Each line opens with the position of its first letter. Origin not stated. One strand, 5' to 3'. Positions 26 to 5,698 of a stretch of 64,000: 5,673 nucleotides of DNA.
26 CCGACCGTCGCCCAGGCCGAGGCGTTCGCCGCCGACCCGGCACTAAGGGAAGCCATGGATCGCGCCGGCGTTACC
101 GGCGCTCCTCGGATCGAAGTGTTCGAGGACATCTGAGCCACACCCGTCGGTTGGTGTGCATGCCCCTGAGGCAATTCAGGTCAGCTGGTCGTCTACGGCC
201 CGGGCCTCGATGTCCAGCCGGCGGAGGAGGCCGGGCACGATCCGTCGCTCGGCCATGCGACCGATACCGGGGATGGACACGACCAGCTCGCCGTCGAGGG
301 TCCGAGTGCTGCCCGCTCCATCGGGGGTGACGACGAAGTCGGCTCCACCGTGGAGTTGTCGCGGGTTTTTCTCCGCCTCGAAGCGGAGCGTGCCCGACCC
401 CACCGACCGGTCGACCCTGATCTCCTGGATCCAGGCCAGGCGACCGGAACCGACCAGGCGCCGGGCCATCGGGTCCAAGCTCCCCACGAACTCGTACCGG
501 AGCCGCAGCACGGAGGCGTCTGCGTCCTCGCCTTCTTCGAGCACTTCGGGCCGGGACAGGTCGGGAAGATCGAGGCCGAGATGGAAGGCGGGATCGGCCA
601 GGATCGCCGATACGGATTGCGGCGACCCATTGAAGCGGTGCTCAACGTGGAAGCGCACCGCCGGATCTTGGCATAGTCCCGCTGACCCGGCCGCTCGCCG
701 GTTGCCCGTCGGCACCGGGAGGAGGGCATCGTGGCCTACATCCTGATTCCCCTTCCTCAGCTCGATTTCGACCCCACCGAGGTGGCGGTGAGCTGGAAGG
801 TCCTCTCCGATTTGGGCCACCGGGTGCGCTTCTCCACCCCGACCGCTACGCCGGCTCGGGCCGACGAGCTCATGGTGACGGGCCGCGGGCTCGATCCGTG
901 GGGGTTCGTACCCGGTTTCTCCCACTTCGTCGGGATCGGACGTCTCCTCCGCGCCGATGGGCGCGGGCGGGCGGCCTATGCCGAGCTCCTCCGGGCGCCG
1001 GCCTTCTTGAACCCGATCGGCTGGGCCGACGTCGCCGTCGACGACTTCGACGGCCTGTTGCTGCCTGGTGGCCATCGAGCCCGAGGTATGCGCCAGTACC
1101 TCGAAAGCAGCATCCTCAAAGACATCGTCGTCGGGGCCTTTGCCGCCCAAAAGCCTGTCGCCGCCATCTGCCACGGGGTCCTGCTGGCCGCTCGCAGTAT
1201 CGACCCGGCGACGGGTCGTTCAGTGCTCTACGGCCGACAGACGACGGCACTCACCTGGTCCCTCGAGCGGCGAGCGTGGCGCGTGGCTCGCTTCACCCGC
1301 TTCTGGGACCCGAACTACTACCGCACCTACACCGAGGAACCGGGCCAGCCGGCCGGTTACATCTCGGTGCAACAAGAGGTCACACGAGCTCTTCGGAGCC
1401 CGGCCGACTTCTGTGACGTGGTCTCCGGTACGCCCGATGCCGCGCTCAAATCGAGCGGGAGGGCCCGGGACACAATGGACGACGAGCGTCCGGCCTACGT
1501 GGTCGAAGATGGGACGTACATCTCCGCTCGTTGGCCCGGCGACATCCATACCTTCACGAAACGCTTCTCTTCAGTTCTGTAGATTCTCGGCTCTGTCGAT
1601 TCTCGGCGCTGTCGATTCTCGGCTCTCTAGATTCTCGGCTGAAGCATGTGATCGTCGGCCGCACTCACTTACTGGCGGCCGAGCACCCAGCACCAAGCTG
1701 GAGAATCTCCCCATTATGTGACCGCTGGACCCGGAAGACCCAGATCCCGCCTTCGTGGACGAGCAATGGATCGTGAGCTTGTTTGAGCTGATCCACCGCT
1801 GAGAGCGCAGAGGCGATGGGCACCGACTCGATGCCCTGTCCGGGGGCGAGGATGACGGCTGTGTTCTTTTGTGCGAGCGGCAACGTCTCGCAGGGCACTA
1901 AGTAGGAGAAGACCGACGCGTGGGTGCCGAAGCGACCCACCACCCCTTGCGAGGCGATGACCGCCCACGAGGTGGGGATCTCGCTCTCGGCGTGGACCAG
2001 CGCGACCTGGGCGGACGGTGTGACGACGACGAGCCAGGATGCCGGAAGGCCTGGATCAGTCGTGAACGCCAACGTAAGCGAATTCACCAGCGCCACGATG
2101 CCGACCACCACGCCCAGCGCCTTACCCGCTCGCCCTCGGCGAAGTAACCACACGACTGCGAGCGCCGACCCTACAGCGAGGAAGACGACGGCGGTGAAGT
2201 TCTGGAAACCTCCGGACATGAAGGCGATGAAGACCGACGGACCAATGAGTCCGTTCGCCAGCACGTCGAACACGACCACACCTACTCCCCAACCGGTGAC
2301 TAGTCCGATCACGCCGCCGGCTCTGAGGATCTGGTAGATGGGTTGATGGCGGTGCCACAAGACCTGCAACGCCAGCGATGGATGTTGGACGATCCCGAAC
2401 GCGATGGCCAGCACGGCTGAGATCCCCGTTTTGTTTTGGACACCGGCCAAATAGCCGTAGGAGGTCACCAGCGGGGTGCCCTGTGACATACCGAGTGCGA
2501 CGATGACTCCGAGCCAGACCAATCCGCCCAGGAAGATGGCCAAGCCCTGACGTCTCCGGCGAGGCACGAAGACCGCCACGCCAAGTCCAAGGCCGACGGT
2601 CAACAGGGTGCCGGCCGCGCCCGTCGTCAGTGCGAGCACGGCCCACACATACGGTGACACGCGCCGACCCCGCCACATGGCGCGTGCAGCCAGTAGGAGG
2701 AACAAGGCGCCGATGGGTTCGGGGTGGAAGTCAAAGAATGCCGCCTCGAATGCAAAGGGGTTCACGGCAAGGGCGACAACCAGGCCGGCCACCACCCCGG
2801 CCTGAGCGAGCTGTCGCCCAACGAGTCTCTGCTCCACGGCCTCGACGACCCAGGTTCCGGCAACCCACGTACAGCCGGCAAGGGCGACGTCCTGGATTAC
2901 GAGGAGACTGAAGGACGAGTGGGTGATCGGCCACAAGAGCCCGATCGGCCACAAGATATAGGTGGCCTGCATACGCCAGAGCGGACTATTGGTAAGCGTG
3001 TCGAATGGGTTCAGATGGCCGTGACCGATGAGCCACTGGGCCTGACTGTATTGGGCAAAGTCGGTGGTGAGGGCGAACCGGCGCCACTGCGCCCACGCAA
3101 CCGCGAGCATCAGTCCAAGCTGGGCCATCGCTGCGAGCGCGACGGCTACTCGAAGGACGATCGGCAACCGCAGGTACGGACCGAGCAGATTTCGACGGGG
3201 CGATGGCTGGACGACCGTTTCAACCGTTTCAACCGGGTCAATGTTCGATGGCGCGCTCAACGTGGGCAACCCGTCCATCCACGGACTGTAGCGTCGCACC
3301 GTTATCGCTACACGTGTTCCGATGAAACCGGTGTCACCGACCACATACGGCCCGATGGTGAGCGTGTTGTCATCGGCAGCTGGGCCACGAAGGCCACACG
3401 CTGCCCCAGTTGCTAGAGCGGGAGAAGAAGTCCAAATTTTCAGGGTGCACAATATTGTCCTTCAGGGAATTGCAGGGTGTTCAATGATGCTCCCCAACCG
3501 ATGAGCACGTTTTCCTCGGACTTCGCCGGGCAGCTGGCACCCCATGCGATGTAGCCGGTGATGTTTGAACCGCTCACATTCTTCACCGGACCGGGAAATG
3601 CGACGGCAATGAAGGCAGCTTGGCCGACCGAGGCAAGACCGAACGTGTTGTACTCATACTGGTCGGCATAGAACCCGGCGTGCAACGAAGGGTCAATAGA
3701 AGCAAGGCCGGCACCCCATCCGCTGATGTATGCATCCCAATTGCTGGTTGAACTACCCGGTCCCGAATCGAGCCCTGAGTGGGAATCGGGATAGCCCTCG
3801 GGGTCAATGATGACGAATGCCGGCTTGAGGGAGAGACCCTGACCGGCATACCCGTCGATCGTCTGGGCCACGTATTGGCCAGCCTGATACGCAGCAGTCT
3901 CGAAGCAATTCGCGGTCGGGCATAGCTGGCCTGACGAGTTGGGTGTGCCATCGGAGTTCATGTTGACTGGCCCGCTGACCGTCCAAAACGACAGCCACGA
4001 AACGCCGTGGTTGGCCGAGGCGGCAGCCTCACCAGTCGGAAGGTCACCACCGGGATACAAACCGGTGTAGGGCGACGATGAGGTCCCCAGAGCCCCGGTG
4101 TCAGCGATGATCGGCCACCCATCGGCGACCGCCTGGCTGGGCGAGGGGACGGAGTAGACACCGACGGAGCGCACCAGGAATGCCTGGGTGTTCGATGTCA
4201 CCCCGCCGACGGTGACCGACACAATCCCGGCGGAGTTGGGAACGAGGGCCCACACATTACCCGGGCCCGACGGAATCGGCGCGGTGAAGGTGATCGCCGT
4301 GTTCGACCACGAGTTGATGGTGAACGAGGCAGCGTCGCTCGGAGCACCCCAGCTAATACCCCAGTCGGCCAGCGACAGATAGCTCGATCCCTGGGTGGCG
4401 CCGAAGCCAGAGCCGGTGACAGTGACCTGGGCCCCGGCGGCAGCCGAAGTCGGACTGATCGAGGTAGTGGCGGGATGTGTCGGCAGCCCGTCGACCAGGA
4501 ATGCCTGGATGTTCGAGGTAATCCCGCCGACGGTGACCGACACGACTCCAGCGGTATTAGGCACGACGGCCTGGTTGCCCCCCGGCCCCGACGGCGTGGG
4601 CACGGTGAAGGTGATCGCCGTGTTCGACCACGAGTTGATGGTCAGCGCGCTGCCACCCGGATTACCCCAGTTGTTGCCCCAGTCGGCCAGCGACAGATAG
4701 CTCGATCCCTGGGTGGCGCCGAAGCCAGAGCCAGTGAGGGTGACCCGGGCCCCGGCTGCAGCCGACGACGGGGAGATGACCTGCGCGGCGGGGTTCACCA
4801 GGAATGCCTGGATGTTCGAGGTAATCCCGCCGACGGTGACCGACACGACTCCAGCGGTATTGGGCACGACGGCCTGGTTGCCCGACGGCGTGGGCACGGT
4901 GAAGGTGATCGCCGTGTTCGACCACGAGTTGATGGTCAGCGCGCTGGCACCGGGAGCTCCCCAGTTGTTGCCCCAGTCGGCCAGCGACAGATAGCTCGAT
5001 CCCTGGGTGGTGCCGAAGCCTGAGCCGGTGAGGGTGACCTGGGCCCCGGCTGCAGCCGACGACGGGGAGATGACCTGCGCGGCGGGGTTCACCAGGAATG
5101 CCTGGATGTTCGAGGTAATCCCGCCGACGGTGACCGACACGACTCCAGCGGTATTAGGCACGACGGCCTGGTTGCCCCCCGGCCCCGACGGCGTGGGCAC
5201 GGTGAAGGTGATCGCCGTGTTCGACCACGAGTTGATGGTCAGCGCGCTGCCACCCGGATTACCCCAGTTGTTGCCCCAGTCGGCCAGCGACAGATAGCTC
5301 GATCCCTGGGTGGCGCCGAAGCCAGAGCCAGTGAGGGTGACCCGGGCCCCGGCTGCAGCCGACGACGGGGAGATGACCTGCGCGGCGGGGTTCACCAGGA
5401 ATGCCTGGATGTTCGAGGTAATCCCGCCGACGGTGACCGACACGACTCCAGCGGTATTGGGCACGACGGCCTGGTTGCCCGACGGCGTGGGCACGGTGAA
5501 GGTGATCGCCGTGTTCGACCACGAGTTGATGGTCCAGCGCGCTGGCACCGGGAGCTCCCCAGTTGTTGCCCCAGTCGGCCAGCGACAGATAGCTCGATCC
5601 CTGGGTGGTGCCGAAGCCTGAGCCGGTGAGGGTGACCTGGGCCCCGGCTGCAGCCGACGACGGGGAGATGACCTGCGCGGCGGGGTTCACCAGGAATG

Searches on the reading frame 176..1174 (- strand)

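Call 46: search_protein_families(library=pfam, proteins=[window:176-1174:-], max_evalue=0.0001)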
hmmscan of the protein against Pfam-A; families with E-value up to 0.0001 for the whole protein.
window:176-1174:- (332 aa): 1 family
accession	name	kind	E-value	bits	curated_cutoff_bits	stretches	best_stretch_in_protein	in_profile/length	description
PF10698.15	DUF2505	-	3.1e-11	44.1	26.9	1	177-328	2-155/158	Protein of unknown function (DUF2505)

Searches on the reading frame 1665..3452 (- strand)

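Call 46: search_protein_families(library=pfam, proteins=[window:1665-3452:-], max_evalue=0.0001)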
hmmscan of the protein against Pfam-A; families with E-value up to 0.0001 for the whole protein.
window:1665-3452:- (595 aa): 0 families

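Call 59: search_protein_families(library=pfam, proteins=[window:1665-3452:-], max_evalue=0.01)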
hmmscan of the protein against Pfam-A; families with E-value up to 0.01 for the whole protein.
window:1665-3452:- (595 aa): 1 family
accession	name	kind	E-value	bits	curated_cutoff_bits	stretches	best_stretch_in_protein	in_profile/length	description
PF09852.15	DUF2079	-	0.00018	21.2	28.2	1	131-373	11-246/459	Predicted membrane protein (DUF2079)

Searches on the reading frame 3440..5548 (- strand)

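Call 46: search_protein_families(library=pfam, proteins=[window:3440-5548:-], max_evalue=0.0001)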
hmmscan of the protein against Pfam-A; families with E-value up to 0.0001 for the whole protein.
window:3440-5548:- (702 aa): 1 family
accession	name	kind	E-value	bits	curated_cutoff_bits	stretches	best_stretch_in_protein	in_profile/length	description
PF01833.30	TIG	-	2.2e-13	50.4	20.9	0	359-444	1-67/84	IPT/TIG domain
